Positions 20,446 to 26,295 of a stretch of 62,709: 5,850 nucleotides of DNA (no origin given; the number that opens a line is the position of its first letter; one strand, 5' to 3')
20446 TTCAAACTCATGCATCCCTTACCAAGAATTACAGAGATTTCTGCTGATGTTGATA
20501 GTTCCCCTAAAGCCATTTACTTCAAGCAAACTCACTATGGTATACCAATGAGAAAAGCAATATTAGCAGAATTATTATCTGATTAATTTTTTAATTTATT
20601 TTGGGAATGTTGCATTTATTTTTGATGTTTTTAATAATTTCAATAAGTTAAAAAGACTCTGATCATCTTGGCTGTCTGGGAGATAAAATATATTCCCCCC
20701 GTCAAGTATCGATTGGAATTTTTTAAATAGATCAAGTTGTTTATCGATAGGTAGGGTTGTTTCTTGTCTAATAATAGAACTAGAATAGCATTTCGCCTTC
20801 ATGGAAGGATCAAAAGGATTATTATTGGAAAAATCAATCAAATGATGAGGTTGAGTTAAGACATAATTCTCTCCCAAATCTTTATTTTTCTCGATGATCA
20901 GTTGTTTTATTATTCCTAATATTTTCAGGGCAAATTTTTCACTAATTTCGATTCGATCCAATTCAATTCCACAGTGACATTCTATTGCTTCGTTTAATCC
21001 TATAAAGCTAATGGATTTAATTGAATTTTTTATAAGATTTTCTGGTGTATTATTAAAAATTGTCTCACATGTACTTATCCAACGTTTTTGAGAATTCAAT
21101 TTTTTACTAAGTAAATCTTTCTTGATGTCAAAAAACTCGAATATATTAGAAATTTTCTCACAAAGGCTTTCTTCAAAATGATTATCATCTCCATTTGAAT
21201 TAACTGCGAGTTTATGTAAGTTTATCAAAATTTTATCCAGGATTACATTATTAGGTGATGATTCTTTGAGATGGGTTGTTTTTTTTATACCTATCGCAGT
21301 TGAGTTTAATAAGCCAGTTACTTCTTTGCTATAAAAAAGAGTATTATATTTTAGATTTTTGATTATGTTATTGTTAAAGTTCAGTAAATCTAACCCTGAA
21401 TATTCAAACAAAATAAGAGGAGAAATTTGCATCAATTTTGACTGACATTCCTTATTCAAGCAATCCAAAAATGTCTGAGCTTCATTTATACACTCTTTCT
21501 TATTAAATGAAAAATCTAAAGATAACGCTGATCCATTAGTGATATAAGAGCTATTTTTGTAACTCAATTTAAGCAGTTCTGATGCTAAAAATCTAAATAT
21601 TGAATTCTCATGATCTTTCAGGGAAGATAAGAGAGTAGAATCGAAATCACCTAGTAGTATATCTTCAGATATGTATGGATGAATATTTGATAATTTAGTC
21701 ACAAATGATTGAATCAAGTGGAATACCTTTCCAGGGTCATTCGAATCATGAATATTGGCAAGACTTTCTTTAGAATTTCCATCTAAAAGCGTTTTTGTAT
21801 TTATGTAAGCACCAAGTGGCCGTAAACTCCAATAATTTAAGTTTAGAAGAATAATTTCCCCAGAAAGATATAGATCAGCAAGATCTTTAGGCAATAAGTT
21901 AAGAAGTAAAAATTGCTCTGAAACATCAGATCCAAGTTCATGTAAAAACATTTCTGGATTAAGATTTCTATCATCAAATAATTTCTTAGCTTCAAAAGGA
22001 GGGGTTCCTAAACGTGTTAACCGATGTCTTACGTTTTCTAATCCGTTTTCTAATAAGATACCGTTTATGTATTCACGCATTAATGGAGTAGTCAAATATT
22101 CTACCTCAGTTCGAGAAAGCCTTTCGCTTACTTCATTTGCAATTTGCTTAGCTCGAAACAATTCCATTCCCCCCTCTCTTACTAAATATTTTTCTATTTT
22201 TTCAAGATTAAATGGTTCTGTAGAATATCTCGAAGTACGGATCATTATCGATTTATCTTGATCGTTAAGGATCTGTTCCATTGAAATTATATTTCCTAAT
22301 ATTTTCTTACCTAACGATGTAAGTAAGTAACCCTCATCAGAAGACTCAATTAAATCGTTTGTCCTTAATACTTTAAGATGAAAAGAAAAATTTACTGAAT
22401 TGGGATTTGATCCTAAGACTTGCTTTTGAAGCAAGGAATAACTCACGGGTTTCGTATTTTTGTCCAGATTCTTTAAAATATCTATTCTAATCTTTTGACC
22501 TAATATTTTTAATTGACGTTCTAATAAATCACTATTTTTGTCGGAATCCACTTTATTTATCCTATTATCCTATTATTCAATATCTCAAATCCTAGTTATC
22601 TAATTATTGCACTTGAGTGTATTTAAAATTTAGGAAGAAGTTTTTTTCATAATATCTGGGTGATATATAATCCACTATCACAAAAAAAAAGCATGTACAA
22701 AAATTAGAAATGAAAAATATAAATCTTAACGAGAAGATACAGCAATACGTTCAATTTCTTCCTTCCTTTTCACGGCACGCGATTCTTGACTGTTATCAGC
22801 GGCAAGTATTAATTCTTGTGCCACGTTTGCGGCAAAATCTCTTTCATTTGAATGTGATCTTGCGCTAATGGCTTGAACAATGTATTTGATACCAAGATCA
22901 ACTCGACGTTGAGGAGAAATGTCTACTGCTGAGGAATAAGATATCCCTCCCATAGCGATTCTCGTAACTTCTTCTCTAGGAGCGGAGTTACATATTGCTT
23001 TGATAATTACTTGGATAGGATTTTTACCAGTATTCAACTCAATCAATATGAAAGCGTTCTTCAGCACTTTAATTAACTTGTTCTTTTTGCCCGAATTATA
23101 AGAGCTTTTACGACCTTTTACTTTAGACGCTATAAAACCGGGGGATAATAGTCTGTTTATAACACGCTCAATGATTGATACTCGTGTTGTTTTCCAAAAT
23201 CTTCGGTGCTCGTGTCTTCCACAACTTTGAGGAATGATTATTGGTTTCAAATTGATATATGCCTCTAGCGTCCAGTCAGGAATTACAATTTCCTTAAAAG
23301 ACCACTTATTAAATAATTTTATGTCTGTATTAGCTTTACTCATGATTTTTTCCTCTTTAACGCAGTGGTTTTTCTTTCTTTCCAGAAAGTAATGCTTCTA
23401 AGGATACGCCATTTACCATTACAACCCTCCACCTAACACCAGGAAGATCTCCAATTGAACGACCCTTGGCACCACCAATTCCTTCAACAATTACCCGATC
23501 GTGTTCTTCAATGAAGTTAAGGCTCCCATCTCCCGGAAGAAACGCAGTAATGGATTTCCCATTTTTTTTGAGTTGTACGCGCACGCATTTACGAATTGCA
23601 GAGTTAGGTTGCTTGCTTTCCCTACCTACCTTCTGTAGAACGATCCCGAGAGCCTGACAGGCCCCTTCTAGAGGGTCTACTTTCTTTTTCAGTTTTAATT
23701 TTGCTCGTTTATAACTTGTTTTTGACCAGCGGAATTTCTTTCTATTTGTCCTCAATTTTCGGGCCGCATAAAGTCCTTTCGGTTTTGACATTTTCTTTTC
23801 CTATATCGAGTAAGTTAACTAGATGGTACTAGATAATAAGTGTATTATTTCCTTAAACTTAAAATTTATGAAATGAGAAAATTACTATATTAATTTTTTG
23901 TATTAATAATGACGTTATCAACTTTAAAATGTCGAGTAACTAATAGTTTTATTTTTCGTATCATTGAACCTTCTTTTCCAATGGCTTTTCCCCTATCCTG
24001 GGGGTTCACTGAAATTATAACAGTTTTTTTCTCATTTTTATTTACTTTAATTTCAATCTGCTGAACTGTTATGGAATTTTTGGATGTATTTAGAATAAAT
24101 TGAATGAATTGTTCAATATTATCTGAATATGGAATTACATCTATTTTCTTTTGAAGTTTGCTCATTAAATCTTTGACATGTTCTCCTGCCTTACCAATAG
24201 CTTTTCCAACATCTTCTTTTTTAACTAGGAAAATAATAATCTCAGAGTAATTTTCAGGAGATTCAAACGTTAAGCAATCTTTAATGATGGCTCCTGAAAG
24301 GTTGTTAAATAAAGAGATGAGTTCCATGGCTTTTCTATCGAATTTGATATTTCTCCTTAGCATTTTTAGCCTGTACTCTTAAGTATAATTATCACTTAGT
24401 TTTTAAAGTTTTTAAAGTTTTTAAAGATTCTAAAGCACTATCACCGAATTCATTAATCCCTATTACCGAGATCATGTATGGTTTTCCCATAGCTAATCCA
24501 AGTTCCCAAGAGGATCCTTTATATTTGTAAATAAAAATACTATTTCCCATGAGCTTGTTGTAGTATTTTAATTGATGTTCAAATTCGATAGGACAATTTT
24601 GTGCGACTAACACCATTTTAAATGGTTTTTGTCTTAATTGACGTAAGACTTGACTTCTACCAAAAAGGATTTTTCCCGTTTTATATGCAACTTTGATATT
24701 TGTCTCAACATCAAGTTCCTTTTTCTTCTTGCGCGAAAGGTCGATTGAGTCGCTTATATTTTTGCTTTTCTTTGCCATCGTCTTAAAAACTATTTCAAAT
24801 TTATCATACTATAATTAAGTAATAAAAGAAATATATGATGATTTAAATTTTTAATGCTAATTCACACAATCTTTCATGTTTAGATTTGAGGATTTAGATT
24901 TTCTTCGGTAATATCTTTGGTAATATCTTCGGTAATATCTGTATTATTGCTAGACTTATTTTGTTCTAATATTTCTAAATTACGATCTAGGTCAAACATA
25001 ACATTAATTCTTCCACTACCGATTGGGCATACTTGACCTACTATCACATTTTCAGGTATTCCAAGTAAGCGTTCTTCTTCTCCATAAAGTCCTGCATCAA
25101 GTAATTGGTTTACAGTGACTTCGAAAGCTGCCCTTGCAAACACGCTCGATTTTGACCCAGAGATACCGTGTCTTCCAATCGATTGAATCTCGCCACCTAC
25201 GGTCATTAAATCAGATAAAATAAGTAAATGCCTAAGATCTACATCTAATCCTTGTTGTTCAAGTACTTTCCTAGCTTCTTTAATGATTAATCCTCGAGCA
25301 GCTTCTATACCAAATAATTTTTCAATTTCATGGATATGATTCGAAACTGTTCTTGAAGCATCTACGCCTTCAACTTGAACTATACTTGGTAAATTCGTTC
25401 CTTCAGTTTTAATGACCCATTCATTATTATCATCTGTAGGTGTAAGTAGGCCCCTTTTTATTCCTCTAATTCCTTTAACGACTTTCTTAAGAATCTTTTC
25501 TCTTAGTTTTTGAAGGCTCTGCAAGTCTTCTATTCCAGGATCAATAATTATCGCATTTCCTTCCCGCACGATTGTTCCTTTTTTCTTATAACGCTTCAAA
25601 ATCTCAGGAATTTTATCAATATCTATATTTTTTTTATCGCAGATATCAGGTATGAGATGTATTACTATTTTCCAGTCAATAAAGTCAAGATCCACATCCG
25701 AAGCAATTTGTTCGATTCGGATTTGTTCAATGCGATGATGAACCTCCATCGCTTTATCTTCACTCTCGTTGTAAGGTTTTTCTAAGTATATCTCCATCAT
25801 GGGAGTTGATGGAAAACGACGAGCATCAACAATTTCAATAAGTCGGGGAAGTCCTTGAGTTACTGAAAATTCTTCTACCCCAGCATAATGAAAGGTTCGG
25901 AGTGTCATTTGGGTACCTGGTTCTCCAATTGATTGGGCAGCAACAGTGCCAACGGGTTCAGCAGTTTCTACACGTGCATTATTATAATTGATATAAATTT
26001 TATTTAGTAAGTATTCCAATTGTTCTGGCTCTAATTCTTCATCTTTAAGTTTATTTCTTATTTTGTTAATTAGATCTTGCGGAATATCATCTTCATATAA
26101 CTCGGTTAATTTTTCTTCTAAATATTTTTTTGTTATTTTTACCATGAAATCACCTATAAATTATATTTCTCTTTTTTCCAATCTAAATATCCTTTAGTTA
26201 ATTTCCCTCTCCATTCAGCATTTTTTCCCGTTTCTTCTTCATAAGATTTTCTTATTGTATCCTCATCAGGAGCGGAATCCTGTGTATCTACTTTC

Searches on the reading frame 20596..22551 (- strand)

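Call 40: search_protein_families(library=pfam, proteins=[window:20596-22551:-], max_evalue=0.001)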
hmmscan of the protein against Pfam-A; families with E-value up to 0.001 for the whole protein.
window:20596-22551:- (651 aa): 4 families
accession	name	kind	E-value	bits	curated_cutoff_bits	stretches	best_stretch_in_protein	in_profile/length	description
PF13597.11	NRDD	-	1e-17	64.5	26.2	1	441-645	282-499/562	Anaerobic ribonucleoside-triphosphate reductase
PF24038.1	DUF7347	-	8.8e-11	42.3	27.6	1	14-87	5-76/77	Domain of unknown function (DUF7347)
PF14947.12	HTH_45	-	0.00042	20.7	25.5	0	20-93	6-74/77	Winged helix-turn-helix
PF03477.21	ATP-cone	-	0.00054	20.9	25.8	0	103-174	2-75/88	ATP cone domain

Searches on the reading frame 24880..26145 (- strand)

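Call 40: search_protein_families(library=pfam, proteins=[window:24880-26145:-], max_evalue=0.001)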
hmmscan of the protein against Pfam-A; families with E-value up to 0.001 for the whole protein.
window:24880-26145:- (421 aa): 1 family
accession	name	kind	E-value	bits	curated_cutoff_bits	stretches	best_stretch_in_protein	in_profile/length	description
PF04998.22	RNA_pol_Rpb1_5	-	2.3e-52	178.6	28.5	1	49-334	66-265/267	RNA polymerase Rpb1, domain 5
